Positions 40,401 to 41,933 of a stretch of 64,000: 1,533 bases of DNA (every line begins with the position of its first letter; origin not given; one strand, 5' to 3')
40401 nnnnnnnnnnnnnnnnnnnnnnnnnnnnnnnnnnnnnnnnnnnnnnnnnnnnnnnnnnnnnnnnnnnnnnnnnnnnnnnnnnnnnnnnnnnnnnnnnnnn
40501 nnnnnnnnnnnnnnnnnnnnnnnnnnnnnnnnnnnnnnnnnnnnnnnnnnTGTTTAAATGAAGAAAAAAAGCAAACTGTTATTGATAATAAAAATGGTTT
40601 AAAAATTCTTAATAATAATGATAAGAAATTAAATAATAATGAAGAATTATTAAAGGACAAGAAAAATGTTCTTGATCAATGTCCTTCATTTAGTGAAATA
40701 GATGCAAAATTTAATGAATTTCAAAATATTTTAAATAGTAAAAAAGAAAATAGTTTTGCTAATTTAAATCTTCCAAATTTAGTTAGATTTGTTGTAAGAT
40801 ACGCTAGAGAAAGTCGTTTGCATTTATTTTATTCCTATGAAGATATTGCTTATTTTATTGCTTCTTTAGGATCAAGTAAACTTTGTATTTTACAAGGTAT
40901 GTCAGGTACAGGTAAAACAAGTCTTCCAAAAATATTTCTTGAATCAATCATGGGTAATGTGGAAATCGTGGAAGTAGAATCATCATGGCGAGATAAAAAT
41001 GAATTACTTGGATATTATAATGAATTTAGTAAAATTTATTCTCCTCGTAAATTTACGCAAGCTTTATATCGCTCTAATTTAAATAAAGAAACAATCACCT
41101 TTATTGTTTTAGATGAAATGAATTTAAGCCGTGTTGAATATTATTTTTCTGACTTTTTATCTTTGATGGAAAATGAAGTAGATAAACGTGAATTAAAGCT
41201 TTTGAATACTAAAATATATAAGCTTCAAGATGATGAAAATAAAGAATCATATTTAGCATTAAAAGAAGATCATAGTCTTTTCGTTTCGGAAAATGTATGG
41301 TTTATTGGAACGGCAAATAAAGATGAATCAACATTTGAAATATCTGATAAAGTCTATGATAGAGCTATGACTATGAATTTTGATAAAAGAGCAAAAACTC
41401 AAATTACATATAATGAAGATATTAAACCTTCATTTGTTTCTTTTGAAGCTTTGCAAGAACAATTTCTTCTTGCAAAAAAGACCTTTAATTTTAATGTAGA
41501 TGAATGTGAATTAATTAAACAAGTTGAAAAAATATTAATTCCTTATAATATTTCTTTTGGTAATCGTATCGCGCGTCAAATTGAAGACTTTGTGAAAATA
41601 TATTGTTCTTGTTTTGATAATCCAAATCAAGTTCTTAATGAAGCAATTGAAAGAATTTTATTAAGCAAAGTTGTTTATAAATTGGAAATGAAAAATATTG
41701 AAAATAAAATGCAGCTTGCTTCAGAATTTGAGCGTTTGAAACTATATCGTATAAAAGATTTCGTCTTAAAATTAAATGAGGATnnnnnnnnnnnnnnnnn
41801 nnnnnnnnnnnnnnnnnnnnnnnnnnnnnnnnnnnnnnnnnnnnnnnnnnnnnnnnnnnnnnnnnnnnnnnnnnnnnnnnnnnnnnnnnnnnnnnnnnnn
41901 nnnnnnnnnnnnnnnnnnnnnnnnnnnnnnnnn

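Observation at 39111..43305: Membrane-fused McrB-like AAA+ NTPase with an overlapping zinc-ribbon partner: candidate novel membrane-associated McrBC-type defence system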

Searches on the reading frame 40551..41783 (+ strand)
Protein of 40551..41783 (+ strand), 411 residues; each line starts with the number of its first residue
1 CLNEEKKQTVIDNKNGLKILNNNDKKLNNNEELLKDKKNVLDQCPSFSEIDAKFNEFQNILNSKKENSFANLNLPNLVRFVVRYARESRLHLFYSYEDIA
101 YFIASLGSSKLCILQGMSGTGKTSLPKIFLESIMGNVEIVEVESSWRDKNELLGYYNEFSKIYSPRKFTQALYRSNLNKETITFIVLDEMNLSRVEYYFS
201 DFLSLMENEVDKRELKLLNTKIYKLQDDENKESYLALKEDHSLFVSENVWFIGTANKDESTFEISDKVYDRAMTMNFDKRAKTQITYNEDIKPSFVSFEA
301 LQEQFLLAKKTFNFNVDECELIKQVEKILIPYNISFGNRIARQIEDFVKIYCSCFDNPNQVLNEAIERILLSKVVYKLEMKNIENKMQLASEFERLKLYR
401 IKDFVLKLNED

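Call 11: search_solved_structures(query=window:40551-41783:+, max_evalue=1, show_alignments=2)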
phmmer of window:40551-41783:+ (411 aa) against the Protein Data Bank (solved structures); distinct sequences matched with E-value up to 1: 1.
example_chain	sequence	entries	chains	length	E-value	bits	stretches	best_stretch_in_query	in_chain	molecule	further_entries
1gvn_B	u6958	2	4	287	0.44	12.9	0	96-164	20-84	ZETA | Zeta-toxin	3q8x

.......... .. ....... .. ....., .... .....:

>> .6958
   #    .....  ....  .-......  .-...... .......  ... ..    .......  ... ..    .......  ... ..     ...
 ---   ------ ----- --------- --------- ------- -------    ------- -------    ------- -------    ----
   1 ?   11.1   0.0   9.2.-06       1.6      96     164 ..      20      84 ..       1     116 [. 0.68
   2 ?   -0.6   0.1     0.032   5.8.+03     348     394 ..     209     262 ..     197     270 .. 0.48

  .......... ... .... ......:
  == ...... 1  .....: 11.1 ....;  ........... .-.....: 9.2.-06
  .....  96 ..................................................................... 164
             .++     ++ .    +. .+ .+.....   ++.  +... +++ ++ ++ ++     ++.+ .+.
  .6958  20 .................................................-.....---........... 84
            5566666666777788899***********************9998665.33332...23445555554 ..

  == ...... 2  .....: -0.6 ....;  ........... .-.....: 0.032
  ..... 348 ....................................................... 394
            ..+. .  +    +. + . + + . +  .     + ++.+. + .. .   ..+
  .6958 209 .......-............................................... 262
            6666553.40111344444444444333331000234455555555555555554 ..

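Call 19: find_homologous_proteins(query=window:40650-41783:+)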
Query window:40650-41783:+ (378 aa): 6363 proteins with E <= 0.001 among 8000 candidates; the best 120 are listed.
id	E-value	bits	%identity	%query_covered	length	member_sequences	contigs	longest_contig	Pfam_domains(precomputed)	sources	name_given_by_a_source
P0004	6.6e-170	583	70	99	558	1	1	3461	-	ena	-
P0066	6.6e-151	521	64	98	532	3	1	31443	-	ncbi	-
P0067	3.9e-147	508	64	98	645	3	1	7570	-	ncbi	-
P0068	8.2e-145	501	63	98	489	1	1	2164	PF07728.21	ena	-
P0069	2.5e-144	499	62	98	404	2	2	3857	-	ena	-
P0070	3.6e-143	495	60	99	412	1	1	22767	-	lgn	-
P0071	4.0e-143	495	63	98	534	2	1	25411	-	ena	-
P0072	4.1e-143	495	61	98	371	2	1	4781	-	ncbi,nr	ncbi:MAG: AAA family ATPase, partial [Anaeroplasmataceae bacterium]|nr:AAA family ATPase [Anaeroplas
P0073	4.3e-143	495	62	98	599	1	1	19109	-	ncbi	-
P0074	1.0e-142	494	62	98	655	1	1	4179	-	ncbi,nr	ncbi:MAG: AAA family ATPase, partial [Anaeroplasmataceae bacterium]|nr:AAA family ATPase [Anaeroplas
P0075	2.3e-142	492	63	98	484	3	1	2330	-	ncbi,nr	ncbi:MAG: hypothetical protein K6A63_04630, partial [Acholeplasmatales bacterium]|nr:hypothetical pr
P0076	4.3e-142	492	62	98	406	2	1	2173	-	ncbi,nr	ncbi:MAG: AAA family ATPase, partial [Clostridiales bacterium]|nr:AAA family ATPase [Clostridiales b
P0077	1.4e-141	490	68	89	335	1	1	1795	PF07728.21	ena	-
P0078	1.8e-141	490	62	98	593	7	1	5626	-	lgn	-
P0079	1.1e-140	487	61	98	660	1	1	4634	PF07728.21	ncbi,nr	ncbi:MAG: AAA family ATPase, partial [Anaeroplasmataceae bacterium]|nr:AAA family ATPase [Anaeroplas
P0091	1.8e-134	467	61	99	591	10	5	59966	PF07728.21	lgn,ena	-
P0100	2.7e-133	463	58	98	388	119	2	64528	-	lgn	-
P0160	9.5e-77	277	37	89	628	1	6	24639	-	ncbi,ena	-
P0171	2.5e-74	269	48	54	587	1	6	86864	-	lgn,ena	-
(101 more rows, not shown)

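Call 56: find_encoding_contigs(protein=P0160, flank=6000, max_places=2)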
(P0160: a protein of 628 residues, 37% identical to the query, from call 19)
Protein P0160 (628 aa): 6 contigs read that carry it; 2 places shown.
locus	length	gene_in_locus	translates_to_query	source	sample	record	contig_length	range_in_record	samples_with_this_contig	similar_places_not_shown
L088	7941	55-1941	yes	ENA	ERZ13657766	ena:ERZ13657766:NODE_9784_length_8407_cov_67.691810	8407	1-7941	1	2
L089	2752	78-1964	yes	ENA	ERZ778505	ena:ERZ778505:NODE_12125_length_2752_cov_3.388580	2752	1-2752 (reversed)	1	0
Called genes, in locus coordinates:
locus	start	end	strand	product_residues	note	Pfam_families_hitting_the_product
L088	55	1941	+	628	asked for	-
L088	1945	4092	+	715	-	-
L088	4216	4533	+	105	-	-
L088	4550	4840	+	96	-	-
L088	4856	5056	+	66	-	-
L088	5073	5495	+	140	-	-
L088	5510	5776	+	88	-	-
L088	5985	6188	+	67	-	-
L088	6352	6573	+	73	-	PF20063:DUF6462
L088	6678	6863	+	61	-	-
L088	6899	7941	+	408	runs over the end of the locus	PF02920:Integrase_DNA, PF14659:Phage_int_SAM_3, PF00589:Phage_integrase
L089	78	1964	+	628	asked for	-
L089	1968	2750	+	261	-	?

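Call 57: find_encoding_contigs(protein=P0171, flank=6000, max_places=2)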
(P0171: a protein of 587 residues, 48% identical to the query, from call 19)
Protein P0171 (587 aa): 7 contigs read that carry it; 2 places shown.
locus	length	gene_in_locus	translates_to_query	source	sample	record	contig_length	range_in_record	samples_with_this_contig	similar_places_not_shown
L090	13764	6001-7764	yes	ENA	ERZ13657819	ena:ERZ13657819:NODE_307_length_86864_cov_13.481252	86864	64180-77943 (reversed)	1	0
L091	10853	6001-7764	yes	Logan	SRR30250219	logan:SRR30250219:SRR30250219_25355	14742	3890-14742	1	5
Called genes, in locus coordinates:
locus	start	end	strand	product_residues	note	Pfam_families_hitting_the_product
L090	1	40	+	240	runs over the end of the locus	PF13672:PP2C_2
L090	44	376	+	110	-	-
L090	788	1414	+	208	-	-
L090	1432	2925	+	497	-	PF13086:AAA_11, PF13604:AAA_30 (weak), PF13245:AAA_19 (weak)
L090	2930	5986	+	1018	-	PF13086:AAA_11, PF13087:AAA_12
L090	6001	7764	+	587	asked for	-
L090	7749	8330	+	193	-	-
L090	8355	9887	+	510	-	-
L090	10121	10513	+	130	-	PF04365:BrnT_toxin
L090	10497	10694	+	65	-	-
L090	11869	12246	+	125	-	-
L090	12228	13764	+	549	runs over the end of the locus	-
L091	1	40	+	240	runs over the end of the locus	PF13672:PP2C_2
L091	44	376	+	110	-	-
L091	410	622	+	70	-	PF00069:Pkinase (weak)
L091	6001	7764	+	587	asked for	-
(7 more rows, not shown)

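Call 71: find_encoding_contigs(protein=P0100, flank=5000, max_places=2)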
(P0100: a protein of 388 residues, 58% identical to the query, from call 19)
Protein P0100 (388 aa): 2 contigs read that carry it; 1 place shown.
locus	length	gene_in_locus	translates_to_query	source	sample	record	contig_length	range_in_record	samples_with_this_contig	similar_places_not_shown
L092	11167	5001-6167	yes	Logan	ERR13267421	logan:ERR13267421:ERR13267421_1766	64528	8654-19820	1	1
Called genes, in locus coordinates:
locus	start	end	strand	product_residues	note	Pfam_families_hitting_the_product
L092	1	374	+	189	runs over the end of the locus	PF13476:AAA_23 (weak), PF00005:ABC_tran, PF13304:AAA_21 (faint)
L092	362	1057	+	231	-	-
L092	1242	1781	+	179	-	PF05198:IF3_N, PF00707:IF3_C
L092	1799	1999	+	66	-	PF01632:Ribosomal_L35p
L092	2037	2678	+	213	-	PF00453:Ribosomal_L20, PF07498:Rho_N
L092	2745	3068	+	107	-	-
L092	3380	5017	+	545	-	-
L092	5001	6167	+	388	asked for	-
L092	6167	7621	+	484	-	-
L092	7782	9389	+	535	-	PF00270:DEAD, PF04851:ResIII (weak), PF14617:CMS1 (faint), PF00271:Helicase_C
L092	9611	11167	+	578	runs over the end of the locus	PF00664:ABC_membrane, PF00005:ABC_tran, PF02463:SMC_N (faint)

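Call 72: find_encoding_contigs(protein=P0091, flank=5000, max_places=2)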
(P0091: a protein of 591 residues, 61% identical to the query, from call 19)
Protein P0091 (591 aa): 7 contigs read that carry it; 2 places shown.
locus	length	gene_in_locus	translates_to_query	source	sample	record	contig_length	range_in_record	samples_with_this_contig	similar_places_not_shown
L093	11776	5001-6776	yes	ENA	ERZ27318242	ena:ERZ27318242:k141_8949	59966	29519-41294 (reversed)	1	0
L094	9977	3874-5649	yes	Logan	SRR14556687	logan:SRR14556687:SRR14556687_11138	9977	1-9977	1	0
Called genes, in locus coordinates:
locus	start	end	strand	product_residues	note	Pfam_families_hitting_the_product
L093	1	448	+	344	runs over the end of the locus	-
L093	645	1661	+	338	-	PF01210:NAD_Gly3P_dh_N (weak), PF02558:ApbA, PF08546:ApbA_C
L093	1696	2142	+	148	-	PF13601:HTH_34 (weak)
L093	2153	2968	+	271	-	PF02645:DegV, PF13684:FakA-like_C (weak)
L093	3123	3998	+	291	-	PF00924:MS_channel_2nd, PF21082:MS_channel_3rd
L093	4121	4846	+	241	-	PF13580:SIS_2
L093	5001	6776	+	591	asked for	PF07728:AAA_5 (weak)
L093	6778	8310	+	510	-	-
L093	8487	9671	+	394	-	PF00155:Aminotran_1_2, PF01041:DegT_DnrJ_EryC1 (faint), PF01053:Cys_Met_Meta_PP (weak)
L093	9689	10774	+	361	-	PF01817:CM_2, PF00800:PDT, PF01842:ACT (weak)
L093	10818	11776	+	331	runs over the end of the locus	PF00465:Fe-ADH (weak), PF13685:Fe-ADH_2 (weak), PF01761:DHQ_synthase, PF24621:DHQS_C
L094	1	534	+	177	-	?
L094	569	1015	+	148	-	PF13601:HTH_34 (weak)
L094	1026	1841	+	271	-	PF02645:DegV, PF13684:FakA-like_C (weak)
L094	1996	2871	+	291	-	PF00924:MS_channel_2nd, PF21082:MS_channel_3rd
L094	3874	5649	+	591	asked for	PF07728:AAA_5 (weak)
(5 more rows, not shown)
